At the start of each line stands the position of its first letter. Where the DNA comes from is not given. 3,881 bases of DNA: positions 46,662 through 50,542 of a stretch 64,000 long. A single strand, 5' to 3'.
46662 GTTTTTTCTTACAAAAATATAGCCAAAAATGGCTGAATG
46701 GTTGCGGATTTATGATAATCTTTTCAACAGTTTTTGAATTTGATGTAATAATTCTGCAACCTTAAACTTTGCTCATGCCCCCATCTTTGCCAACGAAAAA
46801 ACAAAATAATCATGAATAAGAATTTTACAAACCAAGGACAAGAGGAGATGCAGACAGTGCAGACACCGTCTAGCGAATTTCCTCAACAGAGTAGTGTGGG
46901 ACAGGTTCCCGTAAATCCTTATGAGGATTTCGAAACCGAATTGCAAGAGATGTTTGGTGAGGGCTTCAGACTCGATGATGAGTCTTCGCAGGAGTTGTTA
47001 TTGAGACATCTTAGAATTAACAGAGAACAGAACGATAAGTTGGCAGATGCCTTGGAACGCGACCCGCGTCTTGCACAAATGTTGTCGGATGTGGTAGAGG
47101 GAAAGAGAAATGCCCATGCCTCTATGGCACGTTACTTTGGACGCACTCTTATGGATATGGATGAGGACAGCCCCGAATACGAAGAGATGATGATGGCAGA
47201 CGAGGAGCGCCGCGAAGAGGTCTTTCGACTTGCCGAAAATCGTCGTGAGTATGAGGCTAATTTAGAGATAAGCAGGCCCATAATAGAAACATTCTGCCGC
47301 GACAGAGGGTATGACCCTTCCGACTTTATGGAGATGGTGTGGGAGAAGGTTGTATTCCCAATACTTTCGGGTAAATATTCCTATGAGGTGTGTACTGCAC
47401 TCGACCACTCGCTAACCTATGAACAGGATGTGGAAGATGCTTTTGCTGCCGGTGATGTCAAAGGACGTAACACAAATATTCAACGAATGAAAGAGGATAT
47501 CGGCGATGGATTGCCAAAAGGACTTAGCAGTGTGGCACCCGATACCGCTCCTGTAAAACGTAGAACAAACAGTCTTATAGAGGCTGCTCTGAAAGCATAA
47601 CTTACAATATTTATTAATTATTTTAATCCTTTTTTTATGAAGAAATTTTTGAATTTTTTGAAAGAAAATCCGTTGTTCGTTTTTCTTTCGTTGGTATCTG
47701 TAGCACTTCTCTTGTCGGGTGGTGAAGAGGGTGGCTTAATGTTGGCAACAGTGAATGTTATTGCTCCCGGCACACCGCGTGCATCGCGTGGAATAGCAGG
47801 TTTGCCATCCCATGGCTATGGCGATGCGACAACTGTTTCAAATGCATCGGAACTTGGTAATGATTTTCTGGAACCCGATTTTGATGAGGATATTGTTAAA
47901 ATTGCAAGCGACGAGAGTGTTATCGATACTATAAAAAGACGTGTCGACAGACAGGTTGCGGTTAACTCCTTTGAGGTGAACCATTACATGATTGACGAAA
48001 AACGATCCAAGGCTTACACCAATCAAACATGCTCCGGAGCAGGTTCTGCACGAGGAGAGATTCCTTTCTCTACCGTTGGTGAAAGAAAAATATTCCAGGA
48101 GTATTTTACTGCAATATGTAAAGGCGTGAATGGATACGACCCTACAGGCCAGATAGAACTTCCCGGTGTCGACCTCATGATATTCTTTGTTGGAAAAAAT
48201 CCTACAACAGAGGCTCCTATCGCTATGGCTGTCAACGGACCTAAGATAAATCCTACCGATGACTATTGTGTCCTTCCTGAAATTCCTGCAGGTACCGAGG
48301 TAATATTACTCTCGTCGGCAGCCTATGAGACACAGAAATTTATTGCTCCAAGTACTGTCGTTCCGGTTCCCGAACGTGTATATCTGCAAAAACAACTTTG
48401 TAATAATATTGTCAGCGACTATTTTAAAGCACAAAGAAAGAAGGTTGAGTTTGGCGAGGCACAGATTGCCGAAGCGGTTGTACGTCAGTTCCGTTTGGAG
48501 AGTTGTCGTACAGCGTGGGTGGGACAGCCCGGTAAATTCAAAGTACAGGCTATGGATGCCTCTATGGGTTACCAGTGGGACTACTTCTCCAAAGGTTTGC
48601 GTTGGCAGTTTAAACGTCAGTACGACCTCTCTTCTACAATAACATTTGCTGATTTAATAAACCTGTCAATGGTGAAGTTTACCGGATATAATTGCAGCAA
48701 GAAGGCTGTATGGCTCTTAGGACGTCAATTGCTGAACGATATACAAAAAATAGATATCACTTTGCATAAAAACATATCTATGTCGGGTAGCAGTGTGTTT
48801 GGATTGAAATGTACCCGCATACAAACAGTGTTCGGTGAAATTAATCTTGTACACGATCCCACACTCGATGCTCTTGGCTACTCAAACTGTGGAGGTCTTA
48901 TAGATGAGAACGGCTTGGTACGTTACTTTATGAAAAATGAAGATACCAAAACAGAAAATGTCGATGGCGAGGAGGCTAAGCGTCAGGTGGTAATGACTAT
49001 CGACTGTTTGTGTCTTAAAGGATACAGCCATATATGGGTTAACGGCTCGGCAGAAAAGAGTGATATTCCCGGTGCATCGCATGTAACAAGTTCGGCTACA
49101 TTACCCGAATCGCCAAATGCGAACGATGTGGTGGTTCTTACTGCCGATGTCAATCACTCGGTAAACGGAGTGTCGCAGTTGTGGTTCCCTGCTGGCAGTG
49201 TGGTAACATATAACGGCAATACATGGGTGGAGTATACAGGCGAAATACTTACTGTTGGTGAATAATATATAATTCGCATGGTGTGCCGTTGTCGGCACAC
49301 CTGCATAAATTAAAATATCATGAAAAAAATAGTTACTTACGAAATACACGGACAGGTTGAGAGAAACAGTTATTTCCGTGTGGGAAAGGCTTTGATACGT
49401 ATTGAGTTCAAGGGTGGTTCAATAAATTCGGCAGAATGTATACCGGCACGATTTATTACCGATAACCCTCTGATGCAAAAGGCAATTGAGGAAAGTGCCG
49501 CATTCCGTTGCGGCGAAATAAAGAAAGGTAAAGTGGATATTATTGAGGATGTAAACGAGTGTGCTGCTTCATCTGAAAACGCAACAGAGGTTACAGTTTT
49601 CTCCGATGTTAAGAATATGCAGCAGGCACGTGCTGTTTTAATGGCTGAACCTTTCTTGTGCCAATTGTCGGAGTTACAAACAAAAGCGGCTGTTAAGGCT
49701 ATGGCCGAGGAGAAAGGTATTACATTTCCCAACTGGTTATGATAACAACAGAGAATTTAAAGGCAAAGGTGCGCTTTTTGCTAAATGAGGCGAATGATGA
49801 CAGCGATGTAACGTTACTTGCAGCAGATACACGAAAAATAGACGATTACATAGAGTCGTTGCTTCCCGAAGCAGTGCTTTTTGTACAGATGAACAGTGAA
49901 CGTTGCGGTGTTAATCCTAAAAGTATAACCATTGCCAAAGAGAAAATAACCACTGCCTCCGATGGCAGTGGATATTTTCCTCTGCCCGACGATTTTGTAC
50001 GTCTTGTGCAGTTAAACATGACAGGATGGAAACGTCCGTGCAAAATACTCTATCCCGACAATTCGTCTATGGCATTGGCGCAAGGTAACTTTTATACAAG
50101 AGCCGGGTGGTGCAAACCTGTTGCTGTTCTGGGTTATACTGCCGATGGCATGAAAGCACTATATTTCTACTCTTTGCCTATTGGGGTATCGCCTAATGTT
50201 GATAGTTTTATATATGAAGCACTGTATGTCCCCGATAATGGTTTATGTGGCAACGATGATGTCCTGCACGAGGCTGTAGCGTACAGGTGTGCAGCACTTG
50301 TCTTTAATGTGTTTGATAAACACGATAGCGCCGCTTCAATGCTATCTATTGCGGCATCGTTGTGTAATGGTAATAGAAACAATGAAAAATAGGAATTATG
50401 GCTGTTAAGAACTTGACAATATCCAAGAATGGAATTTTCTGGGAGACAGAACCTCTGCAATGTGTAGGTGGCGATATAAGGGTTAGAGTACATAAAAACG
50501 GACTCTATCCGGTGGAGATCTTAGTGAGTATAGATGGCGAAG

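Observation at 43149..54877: Compact phage head/packaging/lysis island with no integrase, tail, replication or lysogeny genes: candidate GTA-like, capsid-forming-satellite-like or domesticated capsid system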

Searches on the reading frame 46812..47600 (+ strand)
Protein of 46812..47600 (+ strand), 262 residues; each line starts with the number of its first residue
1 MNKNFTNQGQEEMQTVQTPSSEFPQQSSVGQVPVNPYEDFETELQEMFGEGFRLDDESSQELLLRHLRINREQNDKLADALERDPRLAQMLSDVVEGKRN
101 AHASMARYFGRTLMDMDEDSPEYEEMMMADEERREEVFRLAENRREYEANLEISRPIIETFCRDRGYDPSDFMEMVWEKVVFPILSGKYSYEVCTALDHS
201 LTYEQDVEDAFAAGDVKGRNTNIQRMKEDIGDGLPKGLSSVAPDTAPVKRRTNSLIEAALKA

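Call 3: search_protein_families(library=pfam, proteins=[window:46812-47600:+], max_evalue=0.01)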
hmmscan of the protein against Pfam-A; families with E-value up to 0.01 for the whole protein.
window:46812-47600:+ (262 aa): 1 family
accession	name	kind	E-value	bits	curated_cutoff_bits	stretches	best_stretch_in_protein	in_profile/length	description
PF04844.18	Ovate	-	0.00061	20.2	25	1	35-74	3-42/58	Transcriptional repressor, ovate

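Call 4: search_protein_families(library=phrogs, proteins=[window:46812-47600:+], max_evalue=0.01)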
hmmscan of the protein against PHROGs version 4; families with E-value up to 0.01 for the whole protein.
window:46812-47600:+ (262 aa): 1 family
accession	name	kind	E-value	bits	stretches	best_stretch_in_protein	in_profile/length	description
phrog_22323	-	unknown function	3.8e-15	57.4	1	70-225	51-207/262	-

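Call 95: search_protein_families(library=padloc, proteins=[window:46812-47600:+], max_evalue=0.01)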
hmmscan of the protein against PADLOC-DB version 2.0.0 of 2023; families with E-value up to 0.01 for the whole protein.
window:46812-47600:+ (262 aa): 0 families

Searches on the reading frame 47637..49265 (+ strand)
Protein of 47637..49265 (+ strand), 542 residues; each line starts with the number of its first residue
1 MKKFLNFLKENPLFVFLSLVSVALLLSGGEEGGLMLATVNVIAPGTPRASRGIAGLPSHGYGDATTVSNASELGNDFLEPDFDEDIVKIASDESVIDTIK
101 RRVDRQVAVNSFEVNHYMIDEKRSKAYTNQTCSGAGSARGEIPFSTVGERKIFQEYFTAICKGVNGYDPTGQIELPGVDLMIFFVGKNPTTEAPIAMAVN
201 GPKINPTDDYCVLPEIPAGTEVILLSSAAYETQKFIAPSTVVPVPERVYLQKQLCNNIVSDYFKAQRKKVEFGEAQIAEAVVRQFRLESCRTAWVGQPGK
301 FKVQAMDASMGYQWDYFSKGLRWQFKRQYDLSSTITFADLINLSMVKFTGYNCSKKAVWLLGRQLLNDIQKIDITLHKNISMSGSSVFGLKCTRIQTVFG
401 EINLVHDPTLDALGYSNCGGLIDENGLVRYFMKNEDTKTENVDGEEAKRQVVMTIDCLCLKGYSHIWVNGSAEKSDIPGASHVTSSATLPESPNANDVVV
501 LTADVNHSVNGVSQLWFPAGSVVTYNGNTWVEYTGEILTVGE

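Call 3: search_protein_families(library=pfam, proteins=[window:47637-49265:+], max_evalue=0.01)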
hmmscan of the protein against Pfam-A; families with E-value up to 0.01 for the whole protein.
window:47637-49265:+ (542 aa): 1 family
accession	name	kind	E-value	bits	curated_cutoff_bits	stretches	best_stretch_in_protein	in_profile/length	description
PF17236.8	SU10_MCP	-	0.00092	19.2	24.1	1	355-455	181-275/292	SU10 major capsid protein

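Call 4: search_protein_families(library=phrogs, proteins=[window:47637-49265:+], max_evalue=0.01)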
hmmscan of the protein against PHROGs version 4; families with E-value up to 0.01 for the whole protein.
window:47637-49265:+ (542 aa): 1 family
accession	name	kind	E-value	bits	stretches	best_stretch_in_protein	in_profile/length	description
phrog_26635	-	unknown function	6.9e-23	82.1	1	9-427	5-425/482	-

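Call 7: search_dna_similar(query=window:47637-49265:+, collection=phages, mode=protein, max_rows=25)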
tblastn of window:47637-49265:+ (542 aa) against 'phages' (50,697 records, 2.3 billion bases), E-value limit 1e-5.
Records with a match: 3; places in all: 3; records where one place covers at least 80% of the query: 0.
Best place of each record, by identity: <60% 3.
By first word of the organism name: Bacteroides 3.
By host as written in the record: Bacteroides fragilis BL19 1; Bacteroides salyersiae BG8 1; Bacteroides koreensis HM3 1.
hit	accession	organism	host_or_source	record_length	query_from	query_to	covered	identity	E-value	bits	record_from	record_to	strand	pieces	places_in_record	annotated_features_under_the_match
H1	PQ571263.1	Bacteroides phage BF1-TP2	Bacteroides fragilis BL19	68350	52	468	77%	24.4%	5e-13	78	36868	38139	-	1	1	DUF5309 family protein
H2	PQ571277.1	Bacteroides phage BS-TP4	Bacteroides salyersiae BG8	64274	65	423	66%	26.5%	7e-16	87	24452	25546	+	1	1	DUF2951 domain-containing protein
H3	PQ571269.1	Bacteroides phage BKO1-TP3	Bacteroides koreensis HM3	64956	76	423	64%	26.0%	5e-17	91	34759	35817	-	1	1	DUF2951 domain-containing protein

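Call 11: find_encoding_contigs(protein=window:47637-49265:+, flank=10000, max_places=10)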
Protein window:47637-49265:+ (542 aa): 2 contigs read that carry it; 2 places shown.
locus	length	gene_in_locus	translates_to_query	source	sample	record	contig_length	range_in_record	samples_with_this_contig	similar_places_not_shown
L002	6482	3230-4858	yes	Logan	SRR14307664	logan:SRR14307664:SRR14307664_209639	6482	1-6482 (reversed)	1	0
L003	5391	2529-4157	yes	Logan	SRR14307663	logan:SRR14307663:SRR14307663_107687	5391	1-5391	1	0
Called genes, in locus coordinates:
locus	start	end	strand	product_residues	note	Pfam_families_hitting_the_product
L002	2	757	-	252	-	?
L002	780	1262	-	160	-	-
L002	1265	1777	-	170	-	-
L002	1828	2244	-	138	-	-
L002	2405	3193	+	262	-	-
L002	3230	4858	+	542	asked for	-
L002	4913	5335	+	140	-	-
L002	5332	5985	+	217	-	PF24175:SU10_adaptor (weak)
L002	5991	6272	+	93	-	-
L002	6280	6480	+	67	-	?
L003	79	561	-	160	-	-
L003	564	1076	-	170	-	-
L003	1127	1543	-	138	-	-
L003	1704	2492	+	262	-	-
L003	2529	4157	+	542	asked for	-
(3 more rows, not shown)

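Call 12: find_related_loci(query=window:47637-49265:+, collection=genome_contigs, flank=10000)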
Query window:47637-49265:+ (542 aa) in genome_contigs; peptide patterns used: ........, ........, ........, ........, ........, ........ (x = any residue, [..] = any of these).
129 stretches matched a pattern; 86 encode a relative of the query (tblastn E <= 1e-3); the best 80 are kept; 80 distinct loci.
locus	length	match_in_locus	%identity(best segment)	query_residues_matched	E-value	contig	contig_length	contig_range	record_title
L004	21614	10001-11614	79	1-538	0e+0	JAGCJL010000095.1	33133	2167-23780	MAG: Bacteroidaceae bacterium isolate RGIG9847 Yak_Rectum-1__c1110669, whole genome shotgun sequence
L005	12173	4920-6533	79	1-538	0e+0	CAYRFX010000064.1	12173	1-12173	MAG TPA_asm: uncultured Bacteroidaceae bacterium isolate SRP315200_co2_310 genome assembly, contig: NODE_6802_length_121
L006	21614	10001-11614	78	1-538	0e+0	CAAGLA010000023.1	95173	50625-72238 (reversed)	MAG TPA_asm: Bacteroidaceae bacterium, isolate HGM04598, WGS project CAAGLA010000000 data, contig: SRS476346_56_k119_154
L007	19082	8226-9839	79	1-538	0e+0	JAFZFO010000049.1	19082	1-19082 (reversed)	MAG: Bacteroidaceae bacterium isolate RGIG7721 Water_buffalos_Rectum-3__c309539, whole genome shotgun sequence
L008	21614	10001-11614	79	1-538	0e+0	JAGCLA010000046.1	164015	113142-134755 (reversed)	MAG: Bacteroidaceae bacterium isolate RGIG9888 Yak_Rectum-4__c862302, whole genome shotgun sequence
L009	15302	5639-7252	78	1-538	0e+0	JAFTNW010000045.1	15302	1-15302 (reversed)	MAG: Bacteroidaceae bacterium isolate RGIG3989 Roe_deer_Cecum-4__c420757, whole genome shotgun sequence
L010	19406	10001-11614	78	1-538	0e+0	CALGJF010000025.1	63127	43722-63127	MAG TPA_asm: uncultured Bacteroidales bacterium isolate SRR6425805_bin.99_CONCOCT_v1.1_MAG genome assembly, contig: ERZ1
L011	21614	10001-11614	78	1-538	0e+0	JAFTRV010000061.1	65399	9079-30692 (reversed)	MAG: Bacteroidaceae bacterium isolate RGIG4092 Roe_deer_Cecum.Co__c1310961, whole genome shotgun sequence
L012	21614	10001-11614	79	1-538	0e+0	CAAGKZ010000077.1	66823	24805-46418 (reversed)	MAG TPA_asm: Bacteroidaceae bacterium, isolate HGM04609, WGS project CAAGKZ010000000 data, contig: SRS476346_8_k119_3527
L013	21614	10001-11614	78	1-538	0e+0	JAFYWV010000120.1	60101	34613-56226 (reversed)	MAG: Bacteroidaceae bacterium isolate RGIG7494 Water_buffalos_Colon-5__c770496, whole genome shotgun sequence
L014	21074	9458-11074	78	1-538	0e+0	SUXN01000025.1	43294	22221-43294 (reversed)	MAG: Bacteroidales bacterium isolate SIG125 NODE_1316_length_43294_cov_7.212625, whole genome shotgun sequence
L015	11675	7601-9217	78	1-538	0e+0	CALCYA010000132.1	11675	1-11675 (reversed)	MAG TPA_asm: uncultured Bacteroidales bacterium isolate SRR6425826_bin.90_CONCOCT_v1.1_MAG genome assembly, contig: ERZ1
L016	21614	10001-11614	78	1-538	0e+0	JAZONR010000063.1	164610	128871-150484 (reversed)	MAG: Bacteroidaceae bacterium isolate T1900045637_YK20190331.MAGScoT_cleanbin_000009 SGB_8102_k141_1446937, whole genome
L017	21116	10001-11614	78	1-538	0e+0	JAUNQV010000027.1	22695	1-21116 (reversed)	MAG: Bacteroidales bacterium isolate S39M_St_69 NODE_326_length_22695_cov_7.426855, whole genome shotgun sequence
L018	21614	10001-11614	78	1-538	0e+0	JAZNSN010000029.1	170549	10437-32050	MAG: Bacteroidaceae bacterium isolate T1900044809_TS20190275.MAGScoT_cleanbin_000014 SGB_2771_k141_1136287, whole genome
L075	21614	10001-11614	78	1-538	0e+0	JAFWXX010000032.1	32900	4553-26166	MAG: Bacteroidaceae bacterium isolate RGIG6171 Sheep_Rectum-1__c890, whole genome shotgun sequence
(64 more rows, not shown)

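Call 93: search_protein_families(library=pfam, proteins=[L018:4086-5285:-, L018:3099-3830:-, L018:1871-3094:-, L018:867-1865:-, L075:2936-5074:-, L075:56-2530:+], max_evalue=0.01)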
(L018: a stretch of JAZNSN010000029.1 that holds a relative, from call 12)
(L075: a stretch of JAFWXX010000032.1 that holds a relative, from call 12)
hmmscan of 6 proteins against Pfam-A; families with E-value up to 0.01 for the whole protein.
L018:4086-5285:- (399 aa): 3 families
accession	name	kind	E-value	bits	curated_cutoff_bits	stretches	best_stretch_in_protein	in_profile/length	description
PF13102.12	Phage_int_SAM_5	-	2e-20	73.4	22.3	1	107-198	1-92/98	Phage integrase SAM-like domain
PF00589.27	Phage_integrase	-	7.8e-08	32.7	27.1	1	264-383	52-169/172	Phage integrase family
PF17293.8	Arm-DNA-bind_5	-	5.7e-07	30.4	22.6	1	8-95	4-86/87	Arm DNA-binding domain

L018:3099-3830:- (243 aa): 0 families

L018:1871-3094:- (407 aa): 2 families
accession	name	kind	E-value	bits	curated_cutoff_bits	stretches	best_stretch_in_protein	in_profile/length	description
PF04055.27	Radical_SAM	-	4.2e-08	34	29.5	1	22-182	2-144/166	Radical SAM superfamily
PF13353.11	Fer4_12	-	2.4e-07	31.5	22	1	22-143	10-116/137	4Fe-4S single cluster domain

L018:867-1865:- (332 aa): 1 family
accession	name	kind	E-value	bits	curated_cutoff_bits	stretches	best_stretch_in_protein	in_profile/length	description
PF13186.11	SPASM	-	0.00072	20.2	21.5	1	191-257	1-67/67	Iron-sulfur cluster-binding domain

L075:2936-5074:- (712 aa): 2 families
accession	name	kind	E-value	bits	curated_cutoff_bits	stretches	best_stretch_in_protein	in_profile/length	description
PF03572.23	Peptidase_S41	-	9.3e-20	71.3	24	1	437-593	3-123/165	Peptidase family S41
PF01551.29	Peptidase_M23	-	0.0021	18.7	28.7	0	124-188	32-93/96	Peptidase family M23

L075:56-2530:+ (824 aa): 6 families
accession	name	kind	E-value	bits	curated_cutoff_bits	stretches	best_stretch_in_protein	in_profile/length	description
PF07693.20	KAP_NTPase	-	8.8e-36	124.1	20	1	62-335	8-290/293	KAP family P-loop domain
PF13401.12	AAA_22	-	2.8e-06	28.1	27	1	78-223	8-119/130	AAA domain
PF01712.25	dNK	-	1.9e-05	25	27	0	344-395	146-195/203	Deoxynucleoside kinase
PF01637.24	ATPase_2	-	0.0011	19.2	33.2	0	65-210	10-128/225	ATPase domain predominantly from Archaea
PF13191.12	AAA_16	-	0.0043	18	32.6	1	77-216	26-158/167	AAA ATPase domain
PF13173.12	AAA_14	-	0.0048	17.3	27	0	77-117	4-44/129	AAA domain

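Call 99: predict_structure(protein=window:47637-49265:+)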
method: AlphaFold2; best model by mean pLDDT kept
length: 542 residues; sequences in the alignment: 1
mean_pLDDT: 32.4   pTM: 0.19
mean pLDDT of the five models: 32.4, 27.9, 25.5, 25.3, 24.3
residues with pLDDT >= 90: 0; 70-90: 1; 50-70: 14; < 50: 527
segments of 3 or more residues with pLDDT < 50: 19-542
pLDDT, mean of each block of 10 residues (from residue 1): 59 52 43 29 25 25 28 32 32 33 26 28 27 25 29 34 28 29 35 33 28 33 34 27 29 37 35 34 34 31 29 36 40 35 30 35 39 25 23 23 31 34 33 33 31 27 26 28 31 31 32 38 40 42 33
secondary structure, 60 per line:
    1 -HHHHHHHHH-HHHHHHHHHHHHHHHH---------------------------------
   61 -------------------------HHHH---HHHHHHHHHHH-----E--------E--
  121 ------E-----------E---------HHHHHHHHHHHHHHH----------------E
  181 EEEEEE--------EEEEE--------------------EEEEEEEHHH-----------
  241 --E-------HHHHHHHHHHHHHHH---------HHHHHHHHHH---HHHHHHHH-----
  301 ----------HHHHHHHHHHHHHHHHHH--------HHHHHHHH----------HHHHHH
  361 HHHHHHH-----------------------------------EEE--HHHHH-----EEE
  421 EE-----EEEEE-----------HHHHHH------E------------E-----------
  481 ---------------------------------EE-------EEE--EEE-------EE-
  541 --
elements in order: H2-10 H12-27 H86-89 H93-103 H149-163 E180-186 E195-199 E220-226 H251-265 H275-284 H288-295 H311-328 H337-344 H355-367 E403-405 H408-412 E418-422 E428-432 H444-449 E523-525 E528-530
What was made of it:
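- On Gene transfer agent / viriform: No structural estimate was possible, because the single-sequence MCP model failed with pLDDT 32 (call 99).
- Tried and rejected: It failed with pLDDT 32 (call 99).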

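Call 101: search_solved_structures(query=A5, max_evalue=1)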
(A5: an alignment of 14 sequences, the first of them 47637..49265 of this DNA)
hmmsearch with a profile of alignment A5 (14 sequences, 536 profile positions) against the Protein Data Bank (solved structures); distinct sequences matched with E-value up to 1: 0.

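Call 103: search_protein_families(library=pfam, alignment_id=A5, max_evalue=0.01)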
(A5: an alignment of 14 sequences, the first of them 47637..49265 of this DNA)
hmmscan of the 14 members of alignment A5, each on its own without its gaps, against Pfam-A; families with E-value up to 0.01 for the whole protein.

A. member 1, window:47637-49265:+ (542 aa): 1 family
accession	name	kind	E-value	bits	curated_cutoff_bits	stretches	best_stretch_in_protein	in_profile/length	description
PF17236.8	SU10_MCP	-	0.00092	19.2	24.1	1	355-455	181-275/292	SU10 major capsid protein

B. families by the number of members that match (of 14 scanned): 1 family
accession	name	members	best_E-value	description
PF17236.8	SU10_MCP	9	2.5e-33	SU10 major capsid protein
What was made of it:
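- On SU10-like podovirus structural module: The MCP family matches PF17236, best E 2.5e-33, though the window protein itself is below the cut-off (call 103).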

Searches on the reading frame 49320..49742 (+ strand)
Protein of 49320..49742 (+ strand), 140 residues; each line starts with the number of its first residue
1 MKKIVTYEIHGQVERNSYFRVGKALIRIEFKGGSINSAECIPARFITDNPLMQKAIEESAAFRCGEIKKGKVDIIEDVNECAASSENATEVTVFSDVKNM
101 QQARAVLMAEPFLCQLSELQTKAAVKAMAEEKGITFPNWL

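Call 3: search_protein_families(library=pfam, proteins=[window:49320-49742:+], max_evalue=0.01)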
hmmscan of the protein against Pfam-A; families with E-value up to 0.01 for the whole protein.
window:49320-49742:+ (140 aa): 0 families

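Call 4: search_protein_families(library=phrogs, proteins=[window:49320-49742:+], max_evalue=0.01)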
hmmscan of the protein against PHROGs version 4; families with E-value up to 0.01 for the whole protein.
window:49320-49742:+ (140 aa): 0 families

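Call 93: search_protein_families(library=pfam, proteins=[window:49320-49742:+], max_evalue=0.01)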
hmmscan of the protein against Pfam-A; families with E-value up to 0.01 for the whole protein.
window:49320-49742:+ (140 aa): 0 families
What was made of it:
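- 49320..49742 (+): 140-aa conserved protein between the MCP and the adaptor, function unknown. It may act in head completion or decoration. No family match (calls 3, 4, 93).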

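Call 95: search_protein_families(library=padloc, proteins=[window:49320-49742:+], max_evalue=0.01)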
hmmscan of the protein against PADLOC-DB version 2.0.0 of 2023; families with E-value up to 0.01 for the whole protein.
window:49320-49742:+ (140 aa): 0 families

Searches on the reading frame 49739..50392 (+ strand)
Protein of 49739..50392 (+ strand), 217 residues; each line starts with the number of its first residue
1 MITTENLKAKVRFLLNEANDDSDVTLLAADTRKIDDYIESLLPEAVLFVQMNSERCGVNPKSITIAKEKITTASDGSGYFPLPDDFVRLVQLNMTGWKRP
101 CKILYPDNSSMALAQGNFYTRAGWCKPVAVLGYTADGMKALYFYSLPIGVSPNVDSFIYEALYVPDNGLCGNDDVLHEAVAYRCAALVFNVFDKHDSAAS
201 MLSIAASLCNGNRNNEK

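Call 3: search_protein_families(library=pfam, proteins=[window:49739-50392:+], max_evalue=0.01)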
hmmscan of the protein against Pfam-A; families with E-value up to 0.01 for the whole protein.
window:49739-50392:+ (217 aa): 1 family
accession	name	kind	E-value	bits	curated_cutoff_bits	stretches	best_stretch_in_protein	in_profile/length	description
PF24175.2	SU10_adaptor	-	1.9e-06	28.9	27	1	6-199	5-167/194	SU10 adaptor protein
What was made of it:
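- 49739..50392 (+): Head-to-tail adaptor. Pfam SU10_adaptor, 28.9 bits against a cut-off of 27, E 1.9e-6 (call 3).
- Checked: ORF 49739-50392 passes the Pfam cut-off for SU10_adaptor (28.9 bits against 27; call 3).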

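Call 4: search_protein_families(library=phrogs, proteins=[window:49739-50392:+], max_evalue=0.01)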
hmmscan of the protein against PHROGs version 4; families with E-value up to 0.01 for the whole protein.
window:49739-50392:+ (217 aa): 1 family
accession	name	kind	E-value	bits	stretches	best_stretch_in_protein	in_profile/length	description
phrog_22135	-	unknown function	7.6e-12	46.4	1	5-208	7-210/212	-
